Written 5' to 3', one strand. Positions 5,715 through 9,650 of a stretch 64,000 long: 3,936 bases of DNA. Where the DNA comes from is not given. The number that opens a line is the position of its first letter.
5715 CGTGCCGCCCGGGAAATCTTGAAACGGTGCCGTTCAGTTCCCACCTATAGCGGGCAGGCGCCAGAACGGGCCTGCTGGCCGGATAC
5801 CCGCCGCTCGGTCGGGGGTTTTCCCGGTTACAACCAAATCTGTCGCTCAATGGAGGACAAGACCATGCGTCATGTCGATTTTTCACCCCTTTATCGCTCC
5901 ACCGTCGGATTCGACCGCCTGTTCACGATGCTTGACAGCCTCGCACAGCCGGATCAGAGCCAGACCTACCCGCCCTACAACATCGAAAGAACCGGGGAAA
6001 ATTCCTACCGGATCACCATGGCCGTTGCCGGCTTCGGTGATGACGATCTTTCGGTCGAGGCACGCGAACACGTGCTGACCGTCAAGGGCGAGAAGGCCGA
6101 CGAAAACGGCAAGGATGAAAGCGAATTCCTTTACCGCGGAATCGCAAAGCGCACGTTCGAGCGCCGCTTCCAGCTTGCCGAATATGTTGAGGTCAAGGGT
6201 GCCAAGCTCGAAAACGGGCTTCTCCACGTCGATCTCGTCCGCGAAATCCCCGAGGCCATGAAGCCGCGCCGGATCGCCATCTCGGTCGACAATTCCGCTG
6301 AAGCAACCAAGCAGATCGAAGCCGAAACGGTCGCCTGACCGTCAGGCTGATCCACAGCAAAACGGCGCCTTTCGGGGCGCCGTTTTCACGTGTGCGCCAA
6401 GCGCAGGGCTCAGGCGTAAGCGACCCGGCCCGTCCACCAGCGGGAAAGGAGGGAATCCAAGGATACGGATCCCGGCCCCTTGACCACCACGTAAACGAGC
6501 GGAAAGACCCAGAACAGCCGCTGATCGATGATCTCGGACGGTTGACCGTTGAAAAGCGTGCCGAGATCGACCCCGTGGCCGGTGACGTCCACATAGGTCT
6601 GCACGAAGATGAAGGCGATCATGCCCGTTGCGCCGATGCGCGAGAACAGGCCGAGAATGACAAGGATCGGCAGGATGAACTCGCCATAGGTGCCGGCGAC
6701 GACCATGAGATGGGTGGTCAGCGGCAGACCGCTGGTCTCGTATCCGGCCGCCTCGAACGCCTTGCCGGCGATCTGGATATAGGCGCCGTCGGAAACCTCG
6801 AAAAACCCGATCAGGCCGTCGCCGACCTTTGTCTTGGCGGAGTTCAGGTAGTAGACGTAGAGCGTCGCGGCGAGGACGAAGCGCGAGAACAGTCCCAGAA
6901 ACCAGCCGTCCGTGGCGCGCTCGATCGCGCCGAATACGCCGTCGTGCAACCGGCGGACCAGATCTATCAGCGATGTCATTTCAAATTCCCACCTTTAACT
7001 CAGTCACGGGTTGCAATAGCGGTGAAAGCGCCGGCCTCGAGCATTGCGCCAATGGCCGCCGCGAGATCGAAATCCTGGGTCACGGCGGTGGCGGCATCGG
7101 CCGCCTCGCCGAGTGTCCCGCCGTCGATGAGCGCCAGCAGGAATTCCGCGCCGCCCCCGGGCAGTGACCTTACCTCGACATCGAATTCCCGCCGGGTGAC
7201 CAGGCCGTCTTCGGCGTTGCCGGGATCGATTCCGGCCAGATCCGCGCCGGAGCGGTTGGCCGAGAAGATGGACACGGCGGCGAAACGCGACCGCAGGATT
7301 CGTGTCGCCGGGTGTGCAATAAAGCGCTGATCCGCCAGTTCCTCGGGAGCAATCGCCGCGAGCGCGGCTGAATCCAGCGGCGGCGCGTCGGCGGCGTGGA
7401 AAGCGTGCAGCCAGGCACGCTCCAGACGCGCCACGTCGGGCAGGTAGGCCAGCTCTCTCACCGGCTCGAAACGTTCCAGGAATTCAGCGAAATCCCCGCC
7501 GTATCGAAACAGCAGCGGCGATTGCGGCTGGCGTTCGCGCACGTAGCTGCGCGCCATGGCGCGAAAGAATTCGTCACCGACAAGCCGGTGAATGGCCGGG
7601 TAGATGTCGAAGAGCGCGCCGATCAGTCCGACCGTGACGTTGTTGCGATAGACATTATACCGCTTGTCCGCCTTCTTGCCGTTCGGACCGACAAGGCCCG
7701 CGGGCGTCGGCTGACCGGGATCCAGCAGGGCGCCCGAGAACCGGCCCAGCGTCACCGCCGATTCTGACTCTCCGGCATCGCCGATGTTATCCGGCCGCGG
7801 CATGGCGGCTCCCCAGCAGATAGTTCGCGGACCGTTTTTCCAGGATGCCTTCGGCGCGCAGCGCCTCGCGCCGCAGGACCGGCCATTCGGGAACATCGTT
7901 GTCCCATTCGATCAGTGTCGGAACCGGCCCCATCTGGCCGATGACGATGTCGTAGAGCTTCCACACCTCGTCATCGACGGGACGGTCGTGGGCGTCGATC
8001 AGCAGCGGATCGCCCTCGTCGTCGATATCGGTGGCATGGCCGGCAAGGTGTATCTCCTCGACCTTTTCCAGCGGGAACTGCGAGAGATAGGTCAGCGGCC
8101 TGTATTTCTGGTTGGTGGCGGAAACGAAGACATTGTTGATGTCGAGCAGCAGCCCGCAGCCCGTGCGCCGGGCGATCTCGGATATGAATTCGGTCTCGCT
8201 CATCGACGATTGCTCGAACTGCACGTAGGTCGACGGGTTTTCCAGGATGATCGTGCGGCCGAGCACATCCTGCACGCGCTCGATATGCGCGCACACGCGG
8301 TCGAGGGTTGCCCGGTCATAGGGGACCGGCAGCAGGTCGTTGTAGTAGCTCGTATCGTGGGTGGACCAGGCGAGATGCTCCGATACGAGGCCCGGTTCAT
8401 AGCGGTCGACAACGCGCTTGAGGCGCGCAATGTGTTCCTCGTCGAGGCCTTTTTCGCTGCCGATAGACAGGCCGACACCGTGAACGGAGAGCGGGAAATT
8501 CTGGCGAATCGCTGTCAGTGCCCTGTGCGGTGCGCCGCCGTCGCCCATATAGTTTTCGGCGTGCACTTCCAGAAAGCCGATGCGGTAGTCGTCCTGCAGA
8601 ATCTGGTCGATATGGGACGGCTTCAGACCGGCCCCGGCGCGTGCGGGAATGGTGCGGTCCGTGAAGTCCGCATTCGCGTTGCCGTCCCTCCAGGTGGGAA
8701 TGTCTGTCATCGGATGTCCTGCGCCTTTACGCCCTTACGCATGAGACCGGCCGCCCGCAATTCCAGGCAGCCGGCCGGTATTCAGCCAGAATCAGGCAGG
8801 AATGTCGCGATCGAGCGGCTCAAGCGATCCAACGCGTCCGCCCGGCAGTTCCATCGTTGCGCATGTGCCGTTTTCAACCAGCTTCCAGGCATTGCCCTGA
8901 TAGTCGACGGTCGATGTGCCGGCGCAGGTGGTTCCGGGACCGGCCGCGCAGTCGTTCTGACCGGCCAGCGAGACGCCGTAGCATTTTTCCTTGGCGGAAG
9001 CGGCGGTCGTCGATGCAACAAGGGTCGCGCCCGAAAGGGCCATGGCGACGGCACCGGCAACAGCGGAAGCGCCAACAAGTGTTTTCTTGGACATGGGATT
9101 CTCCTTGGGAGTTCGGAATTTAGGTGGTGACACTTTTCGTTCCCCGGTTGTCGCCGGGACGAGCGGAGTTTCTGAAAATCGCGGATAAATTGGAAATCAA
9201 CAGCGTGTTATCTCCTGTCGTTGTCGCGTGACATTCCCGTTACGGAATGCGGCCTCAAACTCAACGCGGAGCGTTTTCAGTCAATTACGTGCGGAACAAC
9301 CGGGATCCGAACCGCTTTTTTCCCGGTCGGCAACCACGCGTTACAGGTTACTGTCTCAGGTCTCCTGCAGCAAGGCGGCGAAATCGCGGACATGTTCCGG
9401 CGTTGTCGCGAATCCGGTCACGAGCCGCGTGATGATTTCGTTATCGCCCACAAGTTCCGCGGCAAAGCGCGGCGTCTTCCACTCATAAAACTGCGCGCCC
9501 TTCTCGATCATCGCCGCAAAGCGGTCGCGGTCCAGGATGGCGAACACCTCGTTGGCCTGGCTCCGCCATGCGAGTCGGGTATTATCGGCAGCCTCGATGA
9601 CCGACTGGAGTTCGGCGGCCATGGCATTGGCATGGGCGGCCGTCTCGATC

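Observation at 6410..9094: Bufferin-type RiPP metallophore cluster: DUF2282 precursor + DUF692 (MNIO) + DUF2063 + DoxX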

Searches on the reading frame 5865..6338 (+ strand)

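Call 39: search_protein_families(library=pfam, proteins=[window:5865-6338:+], max_evalue=0.001)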
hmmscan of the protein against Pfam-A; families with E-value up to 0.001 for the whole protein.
window:5865-6338:+ (157 aa): 1 family
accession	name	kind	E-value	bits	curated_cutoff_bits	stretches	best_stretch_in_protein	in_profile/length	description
PF00011.27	HSP20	-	1.2e-18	67.5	20.8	1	43-140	4-102/102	Hsp20/alpha crystallin family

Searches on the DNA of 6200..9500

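Call 26: search_rna_families(source=window, start=6200, end=9500, threshold=evalue, max_evalue=1)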
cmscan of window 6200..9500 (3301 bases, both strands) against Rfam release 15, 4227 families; matches with E-value up to 1: 3.
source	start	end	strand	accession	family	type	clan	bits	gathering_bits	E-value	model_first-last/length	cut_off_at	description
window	6359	6389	+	RF02066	STnc320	Gene; sRNA;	-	23.3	50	0.3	20-50/55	no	Salmonella enterica sRNA STnc320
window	7272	7350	-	RF02791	CcsR1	Gene; sRNA;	-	19.1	65.3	0.21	1-83/83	no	Conserved CCUCCUCCC motif stress-induced RNA 1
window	6350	6499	-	RF02609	BSR0602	Gene; sRNA;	-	18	191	0.6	1-169/169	no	Brucella sRNA 0602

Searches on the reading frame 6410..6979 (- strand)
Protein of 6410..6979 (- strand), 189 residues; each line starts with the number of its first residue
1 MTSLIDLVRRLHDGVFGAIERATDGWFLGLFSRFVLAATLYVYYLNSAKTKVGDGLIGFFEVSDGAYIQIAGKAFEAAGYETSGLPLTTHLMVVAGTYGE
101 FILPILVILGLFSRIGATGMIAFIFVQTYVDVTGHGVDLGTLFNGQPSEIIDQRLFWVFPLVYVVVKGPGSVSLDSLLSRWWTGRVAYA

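Call 3: search_protein_families(library=pfam, proteins=[window:6410-6979:-], max_evalue=0.01)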
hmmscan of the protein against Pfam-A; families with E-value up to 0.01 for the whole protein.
window:6410-6979:- (189 aa): 1 family
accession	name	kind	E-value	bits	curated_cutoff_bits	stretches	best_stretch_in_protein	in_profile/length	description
PF07681.17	DoxX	-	0.00019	22.4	23.6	1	80-129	31-81/85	DoxX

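Call 4: search_protein_families(library=ncbifam, proteins=[window:6410-6979:-], max_evalue=0.01)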
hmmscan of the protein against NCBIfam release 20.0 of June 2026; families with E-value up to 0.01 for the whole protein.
window:6410-6979:- (189 aa): 1 family
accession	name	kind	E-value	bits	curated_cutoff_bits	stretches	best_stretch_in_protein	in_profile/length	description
NF050144.1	matur_HvfX_fam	equivalog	0.0019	18.4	80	0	84-128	41-84/165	HvfX family Cu-binding RiPP maturation protein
